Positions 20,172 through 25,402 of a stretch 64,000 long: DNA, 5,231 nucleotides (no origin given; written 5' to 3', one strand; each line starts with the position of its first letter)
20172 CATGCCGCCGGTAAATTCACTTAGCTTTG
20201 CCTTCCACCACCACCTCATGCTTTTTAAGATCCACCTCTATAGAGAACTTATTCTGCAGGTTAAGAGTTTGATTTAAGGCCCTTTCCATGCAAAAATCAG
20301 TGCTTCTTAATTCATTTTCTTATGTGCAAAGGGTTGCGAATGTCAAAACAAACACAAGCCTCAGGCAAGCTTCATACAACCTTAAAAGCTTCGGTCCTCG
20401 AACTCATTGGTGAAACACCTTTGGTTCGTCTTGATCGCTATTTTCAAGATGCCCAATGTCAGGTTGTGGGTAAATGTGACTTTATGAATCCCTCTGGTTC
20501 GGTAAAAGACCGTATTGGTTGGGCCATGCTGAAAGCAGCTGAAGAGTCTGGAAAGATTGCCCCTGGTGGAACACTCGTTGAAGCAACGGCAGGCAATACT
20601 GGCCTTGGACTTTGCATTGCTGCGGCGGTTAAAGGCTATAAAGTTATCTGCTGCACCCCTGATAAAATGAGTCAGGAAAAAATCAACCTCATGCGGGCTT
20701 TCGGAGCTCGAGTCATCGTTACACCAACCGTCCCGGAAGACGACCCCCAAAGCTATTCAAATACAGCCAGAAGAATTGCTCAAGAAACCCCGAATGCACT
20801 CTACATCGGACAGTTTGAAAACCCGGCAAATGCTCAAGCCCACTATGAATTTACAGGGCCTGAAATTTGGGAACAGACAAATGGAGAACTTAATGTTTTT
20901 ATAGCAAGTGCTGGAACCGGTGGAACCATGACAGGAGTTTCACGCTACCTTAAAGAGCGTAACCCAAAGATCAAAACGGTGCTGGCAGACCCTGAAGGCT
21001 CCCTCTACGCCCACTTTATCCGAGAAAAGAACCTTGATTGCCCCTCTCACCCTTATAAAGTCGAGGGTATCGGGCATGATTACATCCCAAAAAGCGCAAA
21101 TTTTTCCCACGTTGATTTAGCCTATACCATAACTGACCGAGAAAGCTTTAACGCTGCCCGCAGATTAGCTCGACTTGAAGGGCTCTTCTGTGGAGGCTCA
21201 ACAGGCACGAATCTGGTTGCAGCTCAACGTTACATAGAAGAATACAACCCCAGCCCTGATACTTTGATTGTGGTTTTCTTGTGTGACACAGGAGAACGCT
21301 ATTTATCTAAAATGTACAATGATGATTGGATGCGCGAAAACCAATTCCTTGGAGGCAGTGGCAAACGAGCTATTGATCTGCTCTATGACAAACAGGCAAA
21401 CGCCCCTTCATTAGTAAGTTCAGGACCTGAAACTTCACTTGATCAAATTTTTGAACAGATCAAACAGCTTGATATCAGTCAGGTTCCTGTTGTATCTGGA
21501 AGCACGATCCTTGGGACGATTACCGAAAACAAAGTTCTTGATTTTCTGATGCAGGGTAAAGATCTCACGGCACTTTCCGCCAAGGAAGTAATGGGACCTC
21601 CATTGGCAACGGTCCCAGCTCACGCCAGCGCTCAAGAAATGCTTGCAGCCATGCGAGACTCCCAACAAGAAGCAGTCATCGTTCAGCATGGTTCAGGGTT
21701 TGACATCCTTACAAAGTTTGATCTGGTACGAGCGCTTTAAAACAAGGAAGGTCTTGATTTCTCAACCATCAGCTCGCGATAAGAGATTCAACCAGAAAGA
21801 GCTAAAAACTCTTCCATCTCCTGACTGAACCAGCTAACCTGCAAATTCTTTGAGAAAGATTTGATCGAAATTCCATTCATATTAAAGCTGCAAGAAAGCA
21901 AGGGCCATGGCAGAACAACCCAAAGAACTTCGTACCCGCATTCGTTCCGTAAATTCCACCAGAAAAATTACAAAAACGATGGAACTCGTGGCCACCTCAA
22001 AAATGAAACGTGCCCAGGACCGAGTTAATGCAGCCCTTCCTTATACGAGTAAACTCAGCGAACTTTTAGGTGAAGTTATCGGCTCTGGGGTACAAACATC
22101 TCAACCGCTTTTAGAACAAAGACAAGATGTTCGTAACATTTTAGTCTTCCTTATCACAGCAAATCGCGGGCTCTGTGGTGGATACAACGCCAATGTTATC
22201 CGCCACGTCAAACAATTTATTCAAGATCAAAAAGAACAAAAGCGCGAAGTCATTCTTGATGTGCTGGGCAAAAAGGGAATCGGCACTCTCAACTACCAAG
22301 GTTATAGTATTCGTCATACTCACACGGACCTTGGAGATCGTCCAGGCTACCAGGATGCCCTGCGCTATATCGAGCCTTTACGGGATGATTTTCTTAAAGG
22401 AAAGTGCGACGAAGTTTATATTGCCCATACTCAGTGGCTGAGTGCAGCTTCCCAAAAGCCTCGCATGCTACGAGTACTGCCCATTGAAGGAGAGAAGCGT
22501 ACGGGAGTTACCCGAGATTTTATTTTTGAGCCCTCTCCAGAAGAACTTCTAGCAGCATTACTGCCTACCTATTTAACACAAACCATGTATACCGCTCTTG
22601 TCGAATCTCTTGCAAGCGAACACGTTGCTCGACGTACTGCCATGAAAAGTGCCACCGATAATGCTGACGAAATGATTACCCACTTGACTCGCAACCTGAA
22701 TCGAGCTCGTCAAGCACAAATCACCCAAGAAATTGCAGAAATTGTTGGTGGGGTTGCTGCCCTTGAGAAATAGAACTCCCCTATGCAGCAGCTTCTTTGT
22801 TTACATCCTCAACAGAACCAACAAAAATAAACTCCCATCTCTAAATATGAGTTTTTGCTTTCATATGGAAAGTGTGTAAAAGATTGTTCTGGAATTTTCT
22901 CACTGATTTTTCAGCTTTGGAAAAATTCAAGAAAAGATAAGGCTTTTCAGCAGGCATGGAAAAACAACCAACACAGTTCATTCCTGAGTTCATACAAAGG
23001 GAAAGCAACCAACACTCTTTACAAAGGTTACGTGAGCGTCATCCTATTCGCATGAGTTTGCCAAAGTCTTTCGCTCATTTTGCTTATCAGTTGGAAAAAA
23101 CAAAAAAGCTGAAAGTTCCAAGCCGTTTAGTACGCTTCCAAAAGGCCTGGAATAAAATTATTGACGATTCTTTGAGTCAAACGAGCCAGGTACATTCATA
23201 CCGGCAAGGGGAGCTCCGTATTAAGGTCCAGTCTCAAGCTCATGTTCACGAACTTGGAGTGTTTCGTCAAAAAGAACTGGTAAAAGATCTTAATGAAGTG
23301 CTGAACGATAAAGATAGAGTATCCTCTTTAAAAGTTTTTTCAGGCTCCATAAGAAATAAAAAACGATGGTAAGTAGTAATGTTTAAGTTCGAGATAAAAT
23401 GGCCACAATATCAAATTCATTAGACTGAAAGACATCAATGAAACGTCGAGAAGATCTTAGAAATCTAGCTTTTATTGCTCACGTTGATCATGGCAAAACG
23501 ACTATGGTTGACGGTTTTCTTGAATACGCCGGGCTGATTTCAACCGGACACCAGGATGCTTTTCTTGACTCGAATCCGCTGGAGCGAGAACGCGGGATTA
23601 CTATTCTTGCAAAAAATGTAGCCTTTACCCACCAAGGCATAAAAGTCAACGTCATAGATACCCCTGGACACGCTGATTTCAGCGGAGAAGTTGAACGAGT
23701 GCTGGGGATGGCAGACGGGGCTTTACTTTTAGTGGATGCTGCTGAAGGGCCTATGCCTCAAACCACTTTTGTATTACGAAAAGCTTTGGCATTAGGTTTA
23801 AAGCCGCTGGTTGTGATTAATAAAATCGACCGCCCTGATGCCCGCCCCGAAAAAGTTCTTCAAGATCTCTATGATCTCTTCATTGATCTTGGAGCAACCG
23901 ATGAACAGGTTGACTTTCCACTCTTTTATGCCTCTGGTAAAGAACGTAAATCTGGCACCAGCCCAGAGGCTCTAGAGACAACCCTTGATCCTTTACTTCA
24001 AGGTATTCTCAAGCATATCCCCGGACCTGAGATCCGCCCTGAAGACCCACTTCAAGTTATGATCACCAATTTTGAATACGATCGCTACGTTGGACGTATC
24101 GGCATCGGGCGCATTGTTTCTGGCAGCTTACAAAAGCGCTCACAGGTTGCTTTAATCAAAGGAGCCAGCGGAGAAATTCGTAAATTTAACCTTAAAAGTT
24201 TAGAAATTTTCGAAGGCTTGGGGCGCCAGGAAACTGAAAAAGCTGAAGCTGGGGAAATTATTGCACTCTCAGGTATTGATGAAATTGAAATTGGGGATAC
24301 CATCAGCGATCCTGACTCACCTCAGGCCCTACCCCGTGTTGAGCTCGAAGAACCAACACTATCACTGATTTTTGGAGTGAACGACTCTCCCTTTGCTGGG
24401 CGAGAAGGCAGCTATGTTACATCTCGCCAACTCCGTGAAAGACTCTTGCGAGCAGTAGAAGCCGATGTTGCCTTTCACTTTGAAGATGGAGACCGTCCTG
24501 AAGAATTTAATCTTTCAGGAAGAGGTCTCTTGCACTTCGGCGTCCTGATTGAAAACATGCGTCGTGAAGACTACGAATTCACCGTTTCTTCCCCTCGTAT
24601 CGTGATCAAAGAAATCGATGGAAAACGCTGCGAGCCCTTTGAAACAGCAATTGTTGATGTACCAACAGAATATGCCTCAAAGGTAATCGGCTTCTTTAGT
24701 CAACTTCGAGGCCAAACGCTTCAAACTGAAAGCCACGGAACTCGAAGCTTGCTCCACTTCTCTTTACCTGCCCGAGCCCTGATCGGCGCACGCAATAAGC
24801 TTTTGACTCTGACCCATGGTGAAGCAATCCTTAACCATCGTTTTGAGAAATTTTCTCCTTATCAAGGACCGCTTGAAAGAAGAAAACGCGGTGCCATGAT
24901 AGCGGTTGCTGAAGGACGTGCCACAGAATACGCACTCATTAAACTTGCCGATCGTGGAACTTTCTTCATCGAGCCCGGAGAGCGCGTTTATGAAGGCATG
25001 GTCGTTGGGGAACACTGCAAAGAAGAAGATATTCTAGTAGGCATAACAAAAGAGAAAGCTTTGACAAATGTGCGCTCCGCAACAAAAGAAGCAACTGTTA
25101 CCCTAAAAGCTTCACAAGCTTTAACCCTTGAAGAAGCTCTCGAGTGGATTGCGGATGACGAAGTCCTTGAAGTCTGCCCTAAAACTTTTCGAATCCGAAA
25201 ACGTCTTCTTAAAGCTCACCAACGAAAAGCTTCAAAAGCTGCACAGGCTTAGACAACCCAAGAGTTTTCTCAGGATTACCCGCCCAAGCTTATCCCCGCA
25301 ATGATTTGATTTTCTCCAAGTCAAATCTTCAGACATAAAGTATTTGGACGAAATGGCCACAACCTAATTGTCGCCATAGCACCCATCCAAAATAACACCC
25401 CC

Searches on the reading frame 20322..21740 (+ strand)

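Call 9: search_protein_families(library=pfam, proteins=[window:20322-21740:+], max_evalue=0.00001)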
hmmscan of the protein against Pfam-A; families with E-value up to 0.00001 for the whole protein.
window:20322-21740:+ (472 aa): 2 families
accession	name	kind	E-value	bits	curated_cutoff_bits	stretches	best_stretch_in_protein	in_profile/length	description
PF00291.31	PALP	-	6e-79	265.9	35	1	26-322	2-295/295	Pyridoxal-phosphate dependent enzyme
PF00571.33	CBS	-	1e-09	39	24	0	365-409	10-55/57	CBS domain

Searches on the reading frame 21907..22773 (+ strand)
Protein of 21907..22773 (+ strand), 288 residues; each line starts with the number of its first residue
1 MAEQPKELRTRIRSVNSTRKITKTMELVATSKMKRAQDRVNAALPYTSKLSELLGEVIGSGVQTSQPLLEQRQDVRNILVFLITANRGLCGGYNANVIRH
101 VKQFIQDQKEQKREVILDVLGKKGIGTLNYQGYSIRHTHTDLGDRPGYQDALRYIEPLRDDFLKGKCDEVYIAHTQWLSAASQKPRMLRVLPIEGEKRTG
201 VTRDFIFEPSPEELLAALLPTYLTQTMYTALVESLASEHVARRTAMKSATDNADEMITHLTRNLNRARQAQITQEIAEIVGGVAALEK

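Call 9: search_protein_families(library=pfam, proteins=[window:21907-22773:+], max_evalue=0.00001)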
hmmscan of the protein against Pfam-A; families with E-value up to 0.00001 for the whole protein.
window:21907-22773:+ (288 aa): 1 family
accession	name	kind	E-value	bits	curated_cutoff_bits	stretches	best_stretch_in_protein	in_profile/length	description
PF00231.24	ATP-synt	-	1.7e-94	317.2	39.9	1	6-286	3-285/285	ATP synthase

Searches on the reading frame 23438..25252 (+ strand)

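Call 9: search_protein_families(library=pfam, proteins=[window:23438-25252:+], max_evalue=0.00001)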
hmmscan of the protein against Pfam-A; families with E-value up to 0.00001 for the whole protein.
window:23438-25252:+ (604 aa): 5 families
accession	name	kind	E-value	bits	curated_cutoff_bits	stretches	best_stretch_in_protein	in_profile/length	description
PF00009.33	GTP_EFTU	-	1.8e-51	174.8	26.5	1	6-195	2-187/188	Elongation factor Tu GTP binding domain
PF21018.2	BipA_C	-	1.3e-40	138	23.8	1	484-592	1-109/110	TypA/BipA C-terminal domain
PF00679.30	EFG_C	-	1.8e-17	63.6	27.9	1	398-479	3-85/89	Elongation factor G C-terminus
PF03144.31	GTP_EFTU_D2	-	1.3e-09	38.8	30.3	1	219-289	1-72/73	Elongation factor Tu domain 2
PF22042.2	EF-G_D2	-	1.2e-08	35.4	27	1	205-290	2-82/84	Elongation factor G domain 2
